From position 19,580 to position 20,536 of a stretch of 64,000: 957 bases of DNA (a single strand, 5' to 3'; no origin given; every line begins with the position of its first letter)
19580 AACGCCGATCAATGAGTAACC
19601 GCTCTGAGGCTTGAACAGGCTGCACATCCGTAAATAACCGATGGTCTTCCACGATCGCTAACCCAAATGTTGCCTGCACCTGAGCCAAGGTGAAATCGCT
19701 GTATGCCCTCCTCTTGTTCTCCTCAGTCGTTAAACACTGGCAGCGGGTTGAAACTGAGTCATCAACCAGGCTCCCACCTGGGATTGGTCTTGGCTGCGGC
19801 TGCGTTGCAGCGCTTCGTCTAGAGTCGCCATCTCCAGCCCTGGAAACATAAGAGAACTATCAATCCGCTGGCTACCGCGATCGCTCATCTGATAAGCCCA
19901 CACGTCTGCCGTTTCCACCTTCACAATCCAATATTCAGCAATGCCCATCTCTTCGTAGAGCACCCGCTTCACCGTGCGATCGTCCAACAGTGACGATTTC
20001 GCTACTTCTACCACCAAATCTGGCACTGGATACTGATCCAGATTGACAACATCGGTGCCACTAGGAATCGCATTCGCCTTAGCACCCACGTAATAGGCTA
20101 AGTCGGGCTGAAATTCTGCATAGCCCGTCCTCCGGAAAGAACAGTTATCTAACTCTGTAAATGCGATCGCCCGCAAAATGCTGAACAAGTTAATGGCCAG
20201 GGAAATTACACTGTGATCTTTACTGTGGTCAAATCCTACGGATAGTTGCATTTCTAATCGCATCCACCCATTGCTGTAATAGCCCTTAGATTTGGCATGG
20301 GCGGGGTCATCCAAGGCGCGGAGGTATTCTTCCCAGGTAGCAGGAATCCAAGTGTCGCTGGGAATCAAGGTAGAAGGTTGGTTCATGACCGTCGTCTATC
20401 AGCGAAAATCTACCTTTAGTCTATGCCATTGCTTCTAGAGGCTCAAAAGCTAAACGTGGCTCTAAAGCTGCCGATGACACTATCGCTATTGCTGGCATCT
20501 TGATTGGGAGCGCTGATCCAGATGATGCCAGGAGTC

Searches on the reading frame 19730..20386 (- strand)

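Call 3: search_protein_families(library=pfam, proteins=[window:19730-20386:-], max_evalue=0.1)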
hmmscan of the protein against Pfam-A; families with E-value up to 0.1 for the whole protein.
window:19730-20386:- (218 aa): 1 family
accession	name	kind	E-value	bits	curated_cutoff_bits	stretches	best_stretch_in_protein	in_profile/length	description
PF05685.18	Uma2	-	1.3e-20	74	27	1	18-194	1-165/172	Putative restriction endonuclease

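Call 4: search_protein_families(library=ncbifam, proteins=[window:19730-20386:-], max_evalue=0.1)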
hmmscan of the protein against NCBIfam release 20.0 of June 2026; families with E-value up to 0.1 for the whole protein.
window:19730-20386:- (218 aa): 0 families
